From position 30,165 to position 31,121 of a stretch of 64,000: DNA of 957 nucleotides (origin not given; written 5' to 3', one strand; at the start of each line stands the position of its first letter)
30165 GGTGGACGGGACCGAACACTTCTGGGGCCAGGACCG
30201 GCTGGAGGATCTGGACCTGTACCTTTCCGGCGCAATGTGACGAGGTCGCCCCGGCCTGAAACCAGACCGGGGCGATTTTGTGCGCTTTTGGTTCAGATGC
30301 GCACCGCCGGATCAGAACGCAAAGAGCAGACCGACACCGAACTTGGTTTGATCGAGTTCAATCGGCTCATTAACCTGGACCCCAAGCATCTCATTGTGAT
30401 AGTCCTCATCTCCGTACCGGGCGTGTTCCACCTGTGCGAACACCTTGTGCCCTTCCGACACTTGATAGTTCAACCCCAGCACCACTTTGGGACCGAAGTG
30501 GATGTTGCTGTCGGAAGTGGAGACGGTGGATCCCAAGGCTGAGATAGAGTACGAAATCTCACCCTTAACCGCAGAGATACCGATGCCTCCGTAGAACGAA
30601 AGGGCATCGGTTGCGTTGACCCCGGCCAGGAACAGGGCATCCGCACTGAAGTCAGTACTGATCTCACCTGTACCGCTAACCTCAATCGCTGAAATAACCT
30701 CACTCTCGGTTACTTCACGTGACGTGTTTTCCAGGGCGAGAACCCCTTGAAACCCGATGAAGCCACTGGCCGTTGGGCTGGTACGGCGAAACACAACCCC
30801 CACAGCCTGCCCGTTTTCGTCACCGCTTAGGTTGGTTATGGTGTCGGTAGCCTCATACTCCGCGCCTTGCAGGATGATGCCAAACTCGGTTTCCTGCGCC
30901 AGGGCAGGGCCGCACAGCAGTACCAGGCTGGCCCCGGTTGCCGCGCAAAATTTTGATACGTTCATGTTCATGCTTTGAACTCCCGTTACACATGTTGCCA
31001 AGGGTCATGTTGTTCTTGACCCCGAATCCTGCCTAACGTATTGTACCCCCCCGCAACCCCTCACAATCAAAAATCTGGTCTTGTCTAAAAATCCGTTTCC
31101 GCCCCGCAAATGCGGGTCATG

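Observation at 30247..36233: Dispersed outer-membrane beta-barrel expression cassettes with conserved flanks and hypervariable loops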

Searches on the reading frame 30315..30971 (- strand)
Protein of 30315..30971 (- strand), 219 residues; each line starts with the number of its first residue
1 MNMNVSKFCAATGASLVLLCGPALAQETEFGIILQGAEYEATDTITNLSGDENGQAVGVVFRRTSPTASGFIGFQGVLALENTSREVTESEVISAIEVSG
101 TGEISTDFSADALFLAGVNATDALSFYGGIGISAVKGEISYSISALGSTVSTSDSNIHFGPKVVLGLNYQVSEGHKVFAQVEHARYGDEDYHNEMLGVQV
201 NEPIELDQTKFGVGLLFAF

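Call 10: search_protein_families(library=pfam, proteins=[window:30315-30971:-], max_evalue=1)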
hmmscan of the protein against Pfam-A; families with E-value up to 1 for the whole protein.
seq(219 aa): 3 families
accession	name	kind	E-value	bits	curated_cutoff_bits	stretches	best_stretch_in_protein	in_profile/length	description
PF13505.12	OMP_b-brl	-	3.3e-07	31.1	28.7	1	14-200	4-171/175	Outer membrane protein beta-barrel domain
PF05150.18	Legionella_OMP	-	0.0068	15.8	25.4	1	122-195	119-196/281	Legionella pneumophila major outer membrane protein precursor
PF25222.1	DUF7840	-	0.025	14.7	27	1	125-199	111-189/224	Domain of unknown function (DUF7840)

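Call 11: search_protein_families(library=ncbifam, proteins=[window:30315-30971:-], max_evalue=1)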
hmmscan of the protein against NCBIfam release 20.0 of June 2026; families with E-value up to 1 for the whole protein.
seq(219 aa): 2 families
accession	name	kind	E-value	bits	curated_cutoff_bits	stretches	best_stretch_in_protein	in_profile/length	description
NF052636.1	Rick_Adr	subfamily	0.03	13.9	210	1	128-192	131-195/224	adhesin Adr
TIGR03509.1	OMP_MtrB_PioB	subfamily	0.095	11.2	240.05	1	162-198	595-631/662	MtrB/PioB family decaheme-associated outer membrane protein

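Call 12: find_homologous_proteins(query=window:30315-30971:-, max_evalue=0.001)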
Query seq(219 aa) (219 aa): 3 proteins with E <= 0.001 among 1291 candidates.
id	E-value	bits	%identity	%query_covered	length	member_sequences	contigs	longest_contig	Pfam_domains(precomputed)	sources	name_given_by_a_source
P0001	5.0e-135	466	100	100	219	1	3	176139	PF13505.13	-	-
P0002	1.6e-54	203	51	98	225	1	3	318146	-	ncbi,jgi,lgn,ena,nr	ncbi:MAG: outer membrane beta-barrel protein [Rhodobacteraceae bacterium]|nr:outer membrane beta-bar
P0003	2.7e-49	186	64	73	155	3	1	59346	PF13505.13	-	-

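Call 13: find_encoding_contigs(protein=P0001, flank=10000, max_places=6)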
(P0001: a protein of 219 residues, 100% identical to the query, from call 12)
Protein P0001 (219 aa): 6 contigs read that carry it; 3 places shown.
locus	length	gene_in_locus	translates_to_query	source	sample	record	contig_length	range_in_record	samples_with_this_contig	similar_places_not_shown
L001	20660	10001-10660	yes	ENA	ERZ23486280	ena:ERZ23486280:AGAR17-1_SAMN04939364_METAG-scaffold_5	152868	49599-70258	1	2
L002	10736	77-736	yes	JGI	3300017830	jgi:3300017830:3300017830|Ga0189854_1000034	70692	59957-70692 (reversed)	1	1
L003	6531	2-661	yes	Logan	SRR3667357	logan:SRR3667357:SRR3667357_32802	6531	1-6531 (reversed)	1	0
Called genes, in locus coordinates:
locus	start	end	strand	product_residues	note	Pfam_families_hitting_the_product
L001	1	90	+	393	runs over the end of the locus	PF00438:S-AdoMet_synt_N, PF02772:S-AdoMet_synt_M, PF02773:S-AdoMet_synt_C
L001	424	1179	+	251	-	PF02390:Methyltransf_4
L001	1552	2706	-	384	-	PF07992:Pyr_redox_2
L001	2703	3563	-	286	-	PF01416:PseudoU_synth_1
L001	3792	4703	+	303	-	PF03279:Lip_A_acyltrans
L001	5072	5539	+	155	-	PF13505:OMP_b-brl (weak)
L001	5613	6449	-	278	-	PF01755:Glyco_transf_25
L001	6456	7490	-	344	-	PF20706:GT4-conflict (weak), PF00534:Glycos_transf_1, PF13692:Glyco_trans_1_4, PF13524:Glyco_trans_1_2 (weak)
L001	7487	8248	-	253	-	PF01755:Glyco_transf_25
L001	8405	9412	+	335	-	PF06574:FAD_syn, PF01687:Flavokinase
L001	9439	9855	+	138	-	PF03692:CxxCxxCC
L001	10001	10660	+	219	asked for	PF13505:OMP_b-brl (weak)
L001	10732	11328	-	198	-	PF01323:DSBA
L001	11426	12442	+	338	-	PF13793:Pribosyltran_N, PF00156:Pribosyltran, PF14572:Pribosyl_synth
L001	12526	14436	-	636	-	PF00501:AMP-binding, PF13193:AMP-binding_C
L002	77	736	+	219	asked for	PF13505:OMP_b-brl (weak)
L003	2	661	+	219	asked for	PF13505:OMP_b-brl (weak)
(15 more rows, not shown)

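Call 14: find_encoding_contigs(protein=P0002, flank=10000, max_places=6)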
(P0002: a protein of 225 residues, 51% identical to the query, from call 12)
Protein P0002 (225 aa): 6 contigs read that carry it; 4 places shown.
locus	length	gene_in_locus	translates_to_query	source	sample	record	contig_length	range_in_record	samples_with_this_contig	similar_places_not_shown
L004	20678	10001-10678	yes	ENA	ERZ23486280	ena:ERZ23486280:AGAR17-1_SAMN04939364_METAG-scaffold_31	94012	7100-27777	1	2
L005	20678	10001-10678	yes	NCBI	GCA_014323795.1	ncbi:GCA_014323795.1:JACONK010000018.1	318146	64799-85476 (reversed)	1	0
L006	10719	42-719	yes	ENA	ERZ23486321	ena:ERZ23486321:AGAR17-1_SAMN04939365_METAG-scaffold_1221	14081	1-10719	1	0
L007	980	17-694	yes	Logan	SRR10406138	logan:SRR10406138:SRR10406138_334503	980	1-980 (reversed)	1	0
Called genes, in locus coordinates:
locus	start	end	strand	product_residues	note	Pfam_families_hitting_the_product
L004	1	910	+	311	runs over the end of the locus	PF02086:MethyltransfD12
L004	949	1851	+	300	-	PF01170:UPF0020 (faint), PF01555:N6_N4_Mtase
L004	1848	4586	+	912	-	PF02384:N6_Mtase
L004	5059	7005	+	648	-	PF02824:TGS (weak), PF07973:tRNA_SAD, PF00587:tRNA-synt_2b, PF03129:HGTP_anticodon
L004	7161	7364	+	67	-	-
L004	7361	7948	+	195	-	-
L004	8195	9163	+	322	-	PF01555:N6_N4_Mtase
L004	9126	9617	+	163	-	-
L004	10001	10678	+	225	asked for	-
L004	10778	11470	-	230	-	-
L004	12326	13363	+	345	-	PF00368:HMG-CoA_red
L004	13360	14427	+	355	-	PF01070:FMN_dh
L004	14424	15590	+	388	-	PF01154:HMG_CoA_synt_N, PF00195:Chal_sti_synt_N (weak), PF08540:HMG_CoA_synt_C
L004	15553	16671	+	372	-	PF00288:GHMP_kinases_N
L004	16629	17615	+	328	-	PF00288:GHMP_kinases_N, PF08544:GHMP_kinases_C (weak)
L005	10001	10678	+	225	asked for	-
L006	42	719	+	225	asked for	-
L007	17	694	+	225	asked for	-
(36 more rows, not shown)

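Call 25: find_related_loci(query=A3, collection=genome_contigs, flank=6000)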
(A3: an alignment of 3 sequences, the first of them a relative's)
Query A3 (219 aa) in genome_contigs; peptide patterns used: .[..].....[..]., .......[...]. (x = any residue, [..] = any of these).
16 stretches matched a pattern; 2 encode a relative of the query (tblastn E <= 1e-3); 2 distinct loci.
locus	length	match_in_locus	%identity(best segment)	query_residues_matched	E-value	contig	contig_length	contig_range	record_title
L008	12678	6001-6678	51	2-219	4e-65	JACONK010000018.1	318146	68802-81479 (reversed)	MAG: Rhodobacteraceae bacterium isolate GM7ARB2 GM7ARB2_Ga0325873_118, whole genome shotgun sequence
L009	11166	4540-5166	50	20-219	2e-55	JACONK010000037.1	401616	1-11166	MAG: Rhodobacteraceae bacterium isolate GM7ARB2 GM7ARB2_Ga0325873_137, whole genome shotgun sequence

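Call 30: predict_structure(alignment_id=A3)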
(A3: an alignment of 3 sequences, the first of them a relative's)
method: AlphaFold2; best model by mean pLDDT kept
length: 219 residues; sequences in the alignment: 3
mean_pLDDT: 65.2   pTM: 0.62
mean pLDDT of the five models: 65.2, 62.5, 36.9, 34.2, 30.1
residues with pLDDT >= 90: 0; 70-90: 107; 50-70: 63; < 50: 49
segments of 3 or more residues with pLDDT < 50: 1-24, 43-51, 90-92, 189-201
pLDDT, mean of each block of 10 residues (from residue 1): 25 28 61 73 46 67 76 81 60 54 69 83 84 75 62 70 85 82 68 45 64 77
secondary structure, 60 per line:
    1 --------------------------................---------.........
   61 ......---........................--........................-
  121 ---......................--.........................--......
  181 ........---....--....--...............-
elements in order: E27-42 E52-66 E70-93 E96-119 E124-145 E148-172 E175-188 E192-195 E198-201 E204-218

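Call 33: fold_search(model_id=the predicted structure, library=pdb)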
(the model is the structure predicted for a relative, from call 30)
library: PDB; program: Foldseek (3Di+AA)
matches with E <= 10: 1002; with E <= 0.001: 92
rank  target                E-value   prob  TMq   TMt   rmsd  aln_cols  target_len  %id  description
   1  9a2m_MODEL_1_A        1.7e-09  1.00  0.54  0.35  14.3       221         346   14  Model of E. coli OmpA by in-cell photo-crosslinking MS and deep learning (released 2023-02-24)
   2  9fzd_A                2.3e-08  1.00  0.54  0.66   6.2       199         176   14  Structure of OmpA-long in complex with nanobody Nb39 (released 2024-07-17)
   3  9fzc_A                3.4e-08  1.00  0.50  0.61   5.7       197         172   13  Structure of OmpA-short in complex with nanobody Nb01 (released 2024-07-17)
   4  3qrc_A                3.7e-08  1.00  0.43  0.56   7.1       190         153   14  The crystal structure of Ail, the attachment invasion locus protein of Yersinia pestis, in complex with the heparin an (released 2011-11-23)
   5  3qra                  4.7e-08  1.00  0.39  0.51   8.1       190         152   14  The crystal structure of Ail, the attachment invasion locus protein of Yersinia pestis (released 2011-11-23)
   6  3qrc_B                4.9e-08  1.00  0.43  0.56   7.4       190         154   14  The crystal structure of Ail, the attachment invasion locus protein of Yersinia pestis, in complex with the heparin an (released 2011-11-23)
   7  1qj9                  1.6e-07  1.00  0.39  0.52   8.0       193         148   16  CRYSTAL STRUCTURE OF THE OUTER MEMBRANE PROTEIN OMPX FROM ESCHERICHIA COLI (released 1999-10-06)
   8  1p4t                  1.1e-06  1.00  0.42  0.58   8.7       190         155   12  Crystal structure of Neisserial surface protein A (NspA) (released 2003-07-22)
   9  2x56                  1.1e-06  1.00  0.32  0.27  21.6       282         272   10  Yersinia Pestis Plasminogen Activator Pla (Native) (released 2010-07-28)
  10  8qxp                  1.3e-06  1.00  0.52  0.63   6.2       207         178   16  Crystal structure of the outer membrane porin OmpW from Klebsiella pneumoniae (released 2024-01-24)
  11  2n2l_MODEL_1_A        1.4e-06  1.00  0.40  0.52   8.6       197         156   16  NMR structure of yersinia pestis ail (attachment invasion locus) in decylphosphocholine micelles calculated wi (released 2015-07-22)
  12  1k24                  1.5e-06  1.00  0.35  0.32  18.6       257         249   10  Crystal Structure of the OpcA Outer Membrane Adhesin/Invasin from Neisseria meningitidis (released 2002-03-27)
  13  9nh1_A                1.9e-06  1.00  0.45  0.40  14.4       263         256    9  In situ cryo-EM structure of porin I of the Legionella Dot/Icm T4SS machine (released 2025-09-17)
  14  2x55                  2.2e-06  1.00  0.28  0.23  22.0       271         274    9  Yersinia Pestis Plasminogen Activator Pla (Native) (released 2010-07-28)
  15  1bxw                  2.3e-06  1.00  0.44  0.54   9.2       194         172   11  OUTER MEMBRANE PROTEIN A (OMPA) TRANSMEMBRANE DOMAIN (released 1998-10-14)
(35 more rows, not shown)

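Call 34: search_protein_representatives(alignment_id=A3)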
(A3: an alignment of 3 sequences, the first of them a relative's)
Query: 3 sequences, 213 profile positions. Proteins with E-value up to 0.001 (for the whole library): 38; up to 1e-10: 16; up to 1e-30: 2. The best 38 are listed.
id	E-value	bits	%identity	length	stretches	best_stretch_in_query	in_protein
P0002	2.2e-112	390.0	-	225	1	1-213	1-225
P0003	2.2e-85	301.8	-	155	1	59-213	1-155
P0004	6.5e-17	78.0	-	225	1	41-213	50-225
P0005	9.2e-17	77.6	-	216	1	35-213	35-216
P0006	3.1e-16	75.9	-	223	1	3-213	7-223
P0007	4.1e-16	75.4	-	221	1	7-213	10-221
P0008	1.5e-15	73.6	-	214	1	21-194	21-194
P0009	5.0e-15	71.9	-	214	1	49-207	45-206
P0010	1.7e-14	70.2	-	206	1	41-213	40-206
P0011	6.3e-13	65.0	-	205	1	53-193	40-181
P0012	9.3e-13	64.5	-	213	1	10-213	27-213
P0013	4.7e-12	62.2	-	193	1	52-197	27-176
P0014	5.0e-11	58.8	-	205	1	15-196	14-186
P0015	5.4e-11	58.7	-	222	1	16-196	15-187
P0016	9.2e-11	57.9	-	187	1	43-213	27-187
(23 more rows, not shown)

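Call 43: find_related_loci(query=A4, collection=metagenome_contigs, flank=3000)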
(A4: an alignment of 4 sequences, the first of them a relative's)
Query A4 (219 aa) in metagenome_contigs; peptide patterns used: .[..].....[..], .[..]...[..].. (x = any residue, [..] = any of these).
412 stretches matched a pattern, but none encodes a relative of the query by tblastn (E <= 1e-3).

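Call 56: list_cluster_members(proteins=[P0004, P0005, P0006, P0007, P0008, P0009, P0010, P0012])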
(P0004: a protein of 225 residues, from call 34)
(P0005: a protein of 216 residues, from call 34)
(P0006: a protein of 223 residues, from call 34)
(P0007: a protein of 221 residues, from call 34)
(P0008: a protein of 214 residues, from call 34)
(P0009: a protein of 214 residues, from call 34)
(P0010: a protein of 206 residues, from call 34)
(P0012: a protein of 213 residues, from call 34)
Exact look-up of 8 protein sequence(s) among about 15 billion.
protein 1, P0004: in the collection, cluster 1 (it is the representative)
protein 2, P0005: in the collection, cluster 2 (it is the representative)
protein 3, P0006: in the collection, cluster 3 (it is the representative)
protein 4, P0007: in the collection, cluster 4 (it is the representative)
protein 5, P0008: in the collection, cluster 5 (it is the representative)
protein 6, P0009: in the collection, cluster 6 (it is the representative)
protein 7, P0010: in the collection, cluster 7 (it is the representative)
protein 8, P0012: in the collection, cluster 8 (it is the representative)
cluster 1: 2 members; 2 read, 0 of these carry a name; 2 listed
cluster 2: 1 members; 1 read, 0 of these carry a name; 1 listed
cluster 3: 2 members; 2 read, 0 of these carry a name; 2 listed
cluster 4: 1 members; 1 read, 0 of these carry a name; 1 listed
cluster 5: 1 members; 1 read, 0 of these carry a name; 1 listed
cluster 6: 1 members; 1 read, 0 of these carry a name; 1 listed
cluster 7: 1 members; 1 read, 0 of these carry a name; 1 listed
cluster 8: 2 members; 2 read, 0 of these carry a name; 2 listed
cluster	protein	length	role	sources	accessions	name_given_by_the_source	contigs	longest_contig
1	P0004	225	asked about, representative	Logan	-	-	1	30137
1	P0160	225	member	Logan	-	-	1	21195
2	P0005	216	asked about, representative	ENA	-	-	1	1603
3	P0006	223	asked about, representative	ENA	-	-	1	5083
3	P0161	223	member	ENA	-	-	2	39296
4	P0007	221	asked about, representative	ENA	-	-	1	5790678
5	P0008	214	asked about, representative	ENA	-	-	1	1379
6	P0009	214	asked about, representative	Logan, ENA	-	-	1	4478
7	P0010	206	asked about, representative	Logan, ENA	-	-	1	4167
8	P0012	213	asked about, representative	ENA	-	-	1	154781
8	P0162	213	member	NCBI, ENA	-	-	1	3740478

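Call 64: find_encoding_contigs(protein=P0004, flank=3000, max_places=2)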
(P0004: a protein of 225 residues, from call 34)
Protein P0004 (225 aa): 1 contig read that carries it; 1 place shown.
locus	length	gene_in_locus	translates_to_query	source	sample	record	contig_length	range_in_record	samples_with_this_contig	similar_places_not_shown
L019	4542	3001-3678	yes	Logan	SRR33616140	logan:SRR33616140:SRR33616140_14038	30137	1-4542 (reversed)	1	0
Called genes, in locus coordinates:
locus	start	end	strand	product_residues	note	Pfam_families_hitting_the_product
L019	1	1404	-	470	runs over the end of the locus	PF03448:MgtE_N, PF00571:CBS, PF01769:MgtE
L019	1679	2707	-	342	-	PF00155:Aminotran_1_2, PF01212:Beta_elim_lyase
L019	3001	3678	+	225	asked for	PF13505:OMP_b-brl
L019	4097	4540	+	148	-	?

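Call 67: find_encoding_contigs(protein=P0007, flank=3000, max_places=1)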
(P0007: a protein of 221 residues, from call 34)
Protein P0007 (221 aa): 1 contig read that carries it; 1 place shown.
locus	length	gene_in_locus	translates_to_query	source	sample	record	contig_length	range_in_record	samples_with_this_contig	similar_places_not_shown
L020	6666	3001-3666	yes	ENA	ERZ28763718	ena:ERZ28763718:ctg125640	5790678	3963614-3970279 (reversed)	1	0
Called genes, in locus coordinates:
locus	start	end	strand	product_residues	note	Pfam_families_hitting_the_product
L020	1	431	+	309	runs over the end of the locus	PF00717:Peptidase_S24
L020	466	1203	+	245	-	PF13489:Methyltransf_23, PF13847:Methyltransf_31, PF08241:Methyltransf_11, PF08242:Methyltransf_12, PF13649:Methyltransf_25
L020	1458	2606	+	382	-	PF05598:DUF772, PF01609:DDE_Tnp_1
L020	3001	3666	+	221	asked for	PF13505:OMP_b-brl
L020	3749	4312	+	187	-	-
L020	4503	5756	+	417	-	-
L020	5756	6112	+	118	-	-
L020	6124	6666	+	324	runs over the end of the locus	PF03864:Phage_cap_E (weak)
